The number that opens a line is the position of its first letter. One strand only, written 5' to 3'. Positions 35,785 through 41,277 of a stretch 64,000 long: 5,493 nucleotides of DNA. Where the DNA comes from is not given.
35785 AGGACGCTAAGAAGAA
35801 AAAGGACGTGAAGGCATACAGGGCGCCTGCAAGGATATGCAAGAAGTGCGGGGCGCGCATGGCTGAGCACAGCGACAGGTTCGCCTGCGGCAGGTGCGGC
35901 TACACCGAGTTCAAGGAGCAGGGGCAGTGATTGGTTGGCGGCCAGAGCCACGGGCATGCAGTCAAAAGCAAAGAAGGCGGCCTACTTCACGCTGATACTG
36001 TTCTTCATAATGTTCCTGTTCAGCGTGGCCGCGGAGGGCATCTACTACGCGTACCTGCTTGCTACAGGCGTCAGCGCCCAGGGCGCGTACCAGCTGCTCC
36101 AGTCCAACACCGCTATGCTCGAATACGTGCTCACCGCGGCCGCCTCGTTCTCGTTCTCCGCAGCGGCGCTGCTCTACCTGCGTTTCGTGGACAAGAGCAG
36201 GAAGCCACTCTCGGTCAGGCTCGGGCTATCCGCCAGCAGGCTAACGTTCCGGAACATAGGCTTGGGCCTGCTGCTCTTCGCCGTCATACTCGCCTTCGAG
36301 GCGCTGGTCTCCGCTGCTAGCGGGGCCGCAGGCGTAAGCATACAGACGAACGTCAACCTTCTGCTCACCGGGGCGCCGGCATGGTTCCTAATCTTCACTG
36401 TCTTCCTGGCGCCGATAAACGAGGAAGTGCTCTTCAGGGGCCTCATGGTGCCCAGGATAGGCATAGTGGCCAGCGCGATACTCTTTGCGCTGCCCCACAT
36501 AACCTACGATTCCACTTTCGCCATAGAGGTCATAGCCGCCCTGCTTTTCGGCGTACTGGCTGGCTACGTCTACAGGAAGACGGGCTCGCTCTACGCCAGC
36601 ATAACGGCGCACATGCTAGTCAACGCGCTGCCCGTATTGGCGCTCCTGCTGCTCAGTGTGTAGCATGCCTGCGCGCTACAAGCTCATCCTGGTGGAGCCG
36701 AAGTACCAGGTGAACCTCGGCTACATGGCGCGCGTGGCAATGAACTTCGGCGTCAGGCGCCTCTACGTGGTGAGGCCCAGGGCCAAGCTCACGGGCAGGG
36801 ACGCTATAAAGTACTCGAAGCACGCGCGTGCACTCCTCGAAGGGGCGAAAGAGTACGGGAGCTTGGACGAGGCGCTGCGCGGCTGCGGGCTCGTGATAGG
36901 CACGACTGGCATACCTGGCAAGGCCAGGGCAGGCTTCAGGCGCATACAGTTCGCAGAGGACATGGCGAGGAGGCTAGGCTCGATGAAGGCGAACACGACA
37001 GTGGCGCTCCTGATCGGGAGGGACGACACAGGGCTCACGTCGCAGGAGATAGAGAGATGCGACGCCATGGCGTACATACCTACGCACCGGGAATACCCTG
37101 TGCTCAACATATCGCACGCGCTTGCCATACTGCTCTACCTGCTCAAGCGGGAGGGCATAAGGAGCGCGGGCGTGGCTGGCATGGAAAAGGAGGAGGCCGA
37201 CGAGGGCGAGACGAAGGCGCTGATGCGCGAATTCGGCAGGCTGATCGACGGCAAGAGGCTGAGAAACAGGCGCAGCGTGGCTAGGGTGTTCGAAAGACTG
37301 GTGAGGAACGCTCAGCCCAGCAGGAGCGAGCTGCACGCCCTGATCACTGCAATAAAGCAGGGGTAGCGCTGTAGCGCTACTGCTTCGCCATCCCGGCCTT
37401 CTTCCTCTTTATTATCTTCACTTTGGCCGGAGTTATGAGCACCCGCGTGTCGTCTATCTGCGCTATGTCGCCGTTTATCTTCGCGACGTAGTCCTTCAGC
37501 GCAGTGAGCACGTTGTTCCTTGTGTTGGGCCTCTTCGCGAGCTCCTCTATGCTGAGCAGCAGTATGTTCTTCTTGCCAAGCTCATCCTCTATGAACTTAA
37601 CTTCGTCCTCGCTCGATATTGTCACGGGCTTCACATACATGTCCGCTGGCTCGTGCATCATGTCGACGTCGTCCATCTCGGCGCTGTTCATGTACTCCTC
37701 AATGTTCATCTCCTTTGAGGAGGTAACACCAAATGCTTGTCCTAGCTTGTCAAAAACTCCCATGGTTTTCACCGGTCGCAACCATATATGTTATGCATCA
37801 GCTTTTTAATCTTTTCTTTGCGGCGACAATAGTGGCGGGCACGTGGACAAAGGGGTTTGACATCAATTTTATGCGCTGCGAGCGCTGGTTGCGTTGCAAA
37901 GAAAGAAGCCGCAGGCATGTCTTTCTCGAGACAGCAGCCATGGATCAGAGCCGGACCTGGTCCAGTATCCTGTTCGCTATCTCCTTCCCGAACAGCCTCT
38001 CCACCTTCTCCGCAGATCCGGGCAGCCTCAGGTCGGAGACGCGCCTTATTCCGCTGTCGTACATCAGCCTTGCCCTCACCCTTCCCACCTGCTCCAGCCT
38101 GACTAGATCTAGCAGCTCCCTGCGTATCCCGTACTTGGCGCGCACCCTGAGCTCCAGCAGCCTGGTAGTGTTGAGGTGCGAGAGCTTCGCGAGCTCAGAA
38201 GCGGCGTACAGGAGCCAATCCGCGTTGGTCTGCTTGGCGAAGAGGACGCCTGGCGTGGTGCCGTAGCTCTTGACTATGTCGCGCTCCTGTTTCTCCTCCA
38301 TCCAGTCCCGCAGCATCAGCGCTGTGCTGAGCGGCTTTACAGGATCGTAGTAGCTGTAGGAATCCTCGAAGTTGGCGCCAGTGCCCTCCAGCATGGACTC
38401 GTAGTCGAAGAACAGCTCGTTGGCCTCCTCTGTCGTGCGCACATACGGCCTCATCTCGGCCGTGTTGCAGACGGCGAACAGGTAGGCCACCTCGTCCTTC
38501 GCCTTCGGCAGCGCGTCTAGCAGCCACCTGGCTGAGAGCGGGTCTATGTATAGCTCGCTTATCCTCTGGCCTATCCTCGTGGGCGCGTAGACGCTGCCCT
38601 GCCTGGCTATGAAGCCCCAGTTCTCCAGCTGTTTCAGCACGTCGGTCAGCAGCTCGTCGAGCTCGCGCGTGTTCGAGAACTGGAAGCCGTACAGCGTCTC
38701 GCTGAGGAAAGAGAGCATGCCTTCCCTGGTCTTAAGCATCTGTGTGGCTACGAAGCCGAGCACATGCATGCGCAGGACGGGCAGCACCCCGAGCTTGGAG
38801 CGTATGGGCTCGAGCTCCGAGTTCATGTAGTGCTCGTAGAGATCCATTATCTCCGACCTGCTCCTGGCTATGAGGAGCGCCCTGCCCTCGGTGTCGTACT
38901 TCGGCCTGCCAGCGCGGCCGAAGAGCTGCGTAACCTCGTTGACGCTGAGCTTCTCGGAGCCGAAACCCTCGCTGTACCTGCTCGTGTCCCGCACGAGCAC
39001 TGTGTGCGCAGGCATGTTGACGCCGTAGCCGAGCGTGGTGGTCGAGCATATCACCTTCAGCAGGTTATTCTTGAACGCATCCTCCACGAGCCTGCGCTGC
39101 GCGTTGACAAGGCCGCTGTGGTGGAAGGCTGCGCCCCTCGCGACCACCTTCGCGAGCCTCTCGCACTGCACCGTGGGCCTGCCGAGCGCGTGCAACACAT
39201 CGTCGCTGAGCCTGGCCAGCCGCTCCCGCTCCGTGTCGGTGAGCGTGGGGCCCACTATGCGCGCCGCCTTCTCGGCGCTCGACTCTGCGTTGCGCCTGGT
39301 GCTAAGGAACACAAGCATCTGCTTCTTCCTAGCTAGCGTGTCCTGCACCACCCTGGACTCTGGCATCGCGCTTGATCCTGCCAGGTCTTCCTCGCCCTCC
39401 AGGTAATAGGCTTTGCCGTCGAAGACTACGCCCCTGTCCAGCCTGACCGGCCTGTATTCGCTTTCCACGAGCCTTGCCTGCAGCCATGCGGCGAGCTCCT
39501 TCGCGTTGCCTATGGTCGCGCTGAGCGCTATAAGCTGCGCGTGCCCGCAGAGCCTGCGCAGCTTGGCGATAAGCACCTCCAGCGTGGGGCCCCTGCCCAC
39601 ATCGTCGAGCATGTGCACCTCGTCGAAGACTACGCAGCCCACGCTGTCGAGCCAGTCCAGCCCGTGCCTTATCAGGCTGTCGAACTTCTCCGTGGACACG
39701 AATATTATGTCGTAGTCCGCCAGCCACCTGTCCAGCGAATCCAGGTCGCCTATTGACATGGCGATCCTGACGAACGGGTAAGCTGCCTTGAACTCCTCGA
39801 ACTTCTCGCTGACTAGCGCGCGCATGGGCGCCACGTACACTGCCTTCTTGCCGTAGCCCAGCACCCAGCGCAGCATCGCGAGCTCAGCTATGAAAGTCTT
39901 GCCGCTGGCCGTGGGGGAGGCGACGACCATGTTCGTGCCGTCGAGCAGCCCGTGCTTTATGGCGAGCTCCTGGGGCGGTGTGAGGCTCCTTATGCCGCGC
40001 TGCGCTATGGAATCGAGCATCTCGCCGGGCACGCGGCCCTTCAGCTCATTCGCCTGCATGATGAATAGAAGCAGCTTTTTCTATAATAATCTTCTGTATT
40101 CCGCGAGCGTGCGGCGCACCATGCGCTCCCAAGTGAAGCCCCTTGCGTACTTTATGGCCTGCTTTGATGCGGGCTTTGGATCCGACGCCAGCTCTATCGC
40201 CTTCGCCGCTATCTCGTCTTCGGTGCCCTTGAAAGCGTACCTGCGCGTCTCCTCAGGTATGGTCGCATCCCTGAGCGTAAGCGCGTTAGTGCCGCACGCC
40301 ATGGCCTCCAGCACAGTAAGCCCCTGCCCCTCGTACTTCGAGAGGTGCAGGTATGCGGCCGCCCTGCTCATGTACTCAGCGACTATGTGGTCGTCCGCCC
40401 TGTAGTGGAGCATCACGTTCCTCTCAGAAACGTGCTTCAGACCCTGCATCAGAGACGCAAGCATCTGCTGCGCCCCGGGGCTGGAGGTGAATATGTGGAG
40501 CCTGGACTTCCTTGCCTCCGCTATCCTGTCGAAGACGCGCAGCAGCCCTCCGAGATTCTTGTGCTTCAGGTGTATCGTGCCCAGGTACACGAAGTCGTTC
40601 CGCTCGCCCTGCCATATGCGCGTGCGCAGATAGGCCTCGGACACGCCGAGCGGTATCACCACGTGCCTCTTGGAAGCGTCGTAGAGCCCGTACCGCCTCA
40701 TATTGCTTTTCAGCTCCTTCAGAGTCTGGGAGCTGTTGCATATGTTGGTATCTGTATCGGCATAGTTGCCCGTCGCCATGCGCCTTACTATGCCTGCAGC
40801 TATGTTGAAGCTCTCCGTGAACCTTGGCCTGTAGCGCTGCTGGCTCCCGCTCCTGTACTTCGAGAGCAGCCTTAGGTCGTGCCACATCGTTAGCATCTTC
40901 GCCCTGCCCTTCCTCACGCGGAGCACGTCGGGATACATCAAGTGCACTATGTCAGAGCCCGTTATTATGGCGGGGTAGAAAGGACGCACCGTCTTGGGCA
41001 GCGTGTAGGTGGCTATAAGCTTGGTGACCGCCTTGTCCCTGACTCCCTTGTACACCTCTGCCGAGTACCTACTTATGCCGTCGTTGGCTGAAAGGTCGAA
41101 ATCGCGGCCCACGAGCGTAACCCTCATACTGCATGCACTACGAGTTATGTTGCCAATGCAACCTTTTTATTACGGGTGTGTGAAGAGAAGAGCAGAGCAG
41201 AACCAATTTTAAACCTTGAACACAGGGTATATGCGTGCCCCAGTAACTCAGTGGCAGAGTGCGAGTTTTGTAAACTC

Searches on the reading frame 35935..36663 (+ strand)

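Call 51: search_protein_families(library=pfam, proteins=[window:35935-36663:+], max_evalue=0.0001)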
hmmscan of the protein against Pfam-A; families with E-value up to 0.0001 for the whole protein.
window:35935-36663:+ (242 aa): 1 family
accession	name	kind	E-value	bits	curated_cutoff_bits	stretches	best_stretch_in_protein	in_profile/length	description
PF02517.21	Rce1-like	-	4.3e-18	65.8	22.4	1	147-232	3-93/93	Type II CAAX prenyl endopeptidase Rce1-like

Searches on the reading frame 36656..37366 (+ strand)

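Call 51: search_protein_families(library=pfam, proteins=[window:36656-37366:+], max_evalue=0.0001)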
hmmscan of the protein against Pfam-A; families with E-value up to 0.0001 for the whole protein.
window:36656-37366:+ (236 aa): 1 family
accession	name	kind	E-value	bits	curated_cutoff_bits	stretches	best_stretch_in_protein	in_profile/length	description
PF00588.24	SpoU_methylase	-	8.1e-24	84.8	29.7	1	10-161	4-142/142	SpoU rRNA Methylase family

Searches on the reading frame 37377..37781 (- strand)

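Call 51: search_protein_families(library=pfam, proteins=[window:37377-37781:-], max_evalue=0.0001)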
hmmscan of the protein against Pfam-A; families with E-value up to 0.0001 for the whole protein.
window:37377-37781:- (134 aa): 1 family
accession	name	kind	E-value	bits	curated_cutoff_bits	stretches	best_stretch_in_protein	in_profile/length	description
PF04472.17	SepF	-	7.7e-10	39.3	27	1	50-123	1-72/72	Cell division protein SepF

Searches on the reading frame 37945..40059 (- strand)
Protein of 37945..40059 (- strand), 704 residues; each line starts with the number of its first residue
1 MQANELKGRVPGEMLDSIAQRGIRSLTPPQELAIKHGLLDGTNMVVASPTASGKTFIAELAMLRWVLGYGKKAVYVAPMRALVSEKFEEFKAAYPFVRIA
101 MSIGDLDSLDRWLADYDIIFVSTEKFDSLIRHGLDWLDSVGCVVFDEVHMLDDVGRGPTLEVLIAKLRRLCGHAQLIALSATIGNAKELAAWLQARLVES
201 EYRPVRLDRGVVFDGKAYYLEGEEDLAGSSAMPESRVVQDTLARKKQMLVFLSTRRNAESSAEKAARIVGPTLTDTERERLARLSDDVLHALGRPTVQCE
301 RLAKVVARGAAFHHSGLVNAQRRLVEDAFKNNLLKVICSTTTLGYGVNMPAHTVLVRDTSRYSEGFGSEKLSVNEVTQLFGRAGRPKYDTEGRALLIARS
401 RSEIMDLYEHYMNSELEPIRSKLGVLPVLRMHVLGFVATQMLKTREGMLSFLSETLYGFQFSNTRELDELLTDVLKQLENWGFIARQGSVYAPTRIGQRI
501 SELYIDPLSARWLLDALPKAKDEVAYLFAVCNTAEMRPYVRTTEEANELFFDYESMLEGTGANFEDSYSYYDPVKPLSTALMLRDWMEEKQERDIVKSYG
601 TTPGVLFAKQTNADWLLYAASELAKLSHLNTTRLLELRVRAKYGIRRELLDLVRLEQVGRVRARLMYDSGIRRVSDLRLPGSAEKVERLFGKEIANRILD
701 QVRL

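Call 51: search_protein_families(library=pfam, proteins=[window:37945-40059:-], max_evalue=0.0001)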
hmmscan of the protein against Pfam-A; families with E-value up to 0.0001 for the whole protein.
window:37945-40059:- (704 aa): 5 families
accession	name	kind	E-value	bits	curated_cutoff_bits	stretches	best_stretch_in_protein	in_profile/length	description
PF00270.35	DEAD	-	3.2e-29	102.2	26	1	27-188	1-166/167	DEAD/DEAH box helicase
PF21280.2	Helicase_dom4_arc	-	5.3e-24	84.9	27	1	525-644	2-125/125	Archaeal helicase, domain 4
PF04851.21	ResIII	-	7.4e-08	32.9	22.5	1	29-183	7-162/164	Type III restriction enzyme, res subunit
PF00271.37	Helicase_C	-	2.4e-07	31.4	23.5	1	309-386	41-109/110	Helicase conserved C-terminal domain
PF22527.2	DEXQc_Suv3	-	3.8e-05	23.7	27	1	47-175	19-133/154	DEXQ-box helicase domain of Suv3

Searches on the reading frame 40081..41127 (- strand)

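Call 47: search_protein_families(library=pfam, proteins=[window:40081-41127:-], max_evalue=0.0001)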
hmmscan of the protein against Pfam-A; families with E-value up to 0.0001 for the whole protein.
window:40081-41127:- (348 aa): 3 families
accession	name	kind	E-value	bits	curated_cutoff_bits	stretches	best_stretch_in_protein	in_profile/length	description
PF13692.12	Glyco_trans_1_4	-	1.4e-14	55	27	1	177-316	2-142/142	Glycosyl transferases group 1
PF00534.26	Glycos_transf_1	-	2.7e-14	53.5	26.4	1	173-329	12-170/172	Glycosyl transferases group 1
PF20706.3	GT4-conflict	-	1.1e-05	25.1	26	1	169-281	190-307/385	Family 4 Glycosyltransferase in conflict systems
